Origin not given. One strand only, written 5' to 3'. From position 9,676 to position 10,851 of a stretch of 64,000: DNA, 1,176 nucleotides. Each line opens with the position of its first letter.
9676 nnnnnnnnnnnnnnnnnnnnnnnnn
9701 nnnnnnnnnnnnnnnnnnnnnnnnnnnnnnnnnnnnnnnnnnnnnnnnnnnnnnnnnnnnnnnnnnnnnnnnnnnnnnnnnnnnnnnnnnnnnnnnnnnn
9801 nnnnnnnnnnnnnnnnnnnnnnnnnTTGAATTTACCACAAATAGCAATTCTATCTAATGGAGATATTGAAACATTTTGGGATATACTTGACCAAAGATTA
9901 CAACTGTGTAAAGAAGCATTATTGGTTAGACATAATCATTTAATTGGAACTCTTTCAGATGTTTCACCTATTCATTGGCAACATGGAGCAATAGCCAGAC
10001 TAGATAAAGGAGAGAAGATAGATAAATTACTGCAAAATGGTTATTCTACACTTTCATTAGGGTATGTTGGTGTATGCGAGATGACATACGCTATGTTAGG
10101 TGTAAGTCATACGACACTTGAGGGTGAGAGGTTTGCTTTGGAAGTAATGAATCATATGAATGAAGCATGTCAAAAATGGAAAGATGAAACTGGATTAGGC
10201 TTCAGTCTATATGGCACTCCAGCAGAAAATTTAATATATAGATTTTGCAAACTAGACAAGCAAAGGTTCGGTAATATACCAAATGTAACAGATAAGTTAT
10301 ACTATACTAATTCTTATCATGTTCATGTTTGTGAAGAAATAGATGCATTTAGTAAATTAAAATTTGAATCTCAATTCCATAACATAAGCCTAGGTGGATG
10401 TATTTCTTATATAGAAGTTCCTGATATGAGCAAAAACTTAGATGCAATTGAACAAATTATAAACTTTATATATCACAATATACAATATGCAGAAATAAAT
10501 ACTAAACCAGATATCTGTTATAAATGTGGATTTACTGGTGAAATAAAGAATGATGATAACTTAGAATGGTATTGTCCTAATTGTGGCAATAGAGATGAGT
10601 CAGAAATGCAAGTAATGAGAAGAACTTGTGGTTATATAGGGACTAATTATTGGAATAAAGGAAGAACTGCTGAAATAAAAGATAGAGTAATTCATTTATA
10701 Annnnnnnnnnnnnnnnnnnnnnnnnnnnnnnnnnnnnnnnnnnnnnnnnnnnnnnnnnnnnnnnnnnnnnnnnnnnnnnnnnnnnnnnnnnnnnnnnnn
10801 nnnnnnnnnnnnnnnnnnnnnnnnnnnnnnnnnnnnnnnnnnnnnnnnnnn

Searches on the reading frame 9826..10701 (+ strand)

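Call 24: search_protein_families(library=phrogs, proteins=[window:9826-10701:+], max_evalue=0.00001)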
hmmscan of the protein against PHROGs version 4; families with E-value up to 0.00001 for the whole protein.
window:9826-10701:+ (291 aa): 4 families
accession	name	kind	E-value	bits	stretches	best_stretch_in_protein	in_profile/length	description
phrog_487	-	moron, auxiliary metabolic gene and host takeover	7.9e-104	349.3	1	1-290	420-712/718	NrdD-like anaerobic ribonucleotide reductase large subunit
phrog_4218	-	DNA, RNA and nucleotide metabolism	8.5e-93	312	1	1-290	40-332/333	anaerobic ribonucleoside reductase large subunit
phrog_29160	-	DNA, RNA and nucleotide metabolism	1e-26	95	1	133-290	2-155/158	anaerobic ribonucleoside reductase large subunit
phrog_26446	-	DNA, RNA and nucleotide metabolism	2e-21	76.8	1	126-258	227-360/761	anaerobic ribonucleoside reductase large subunit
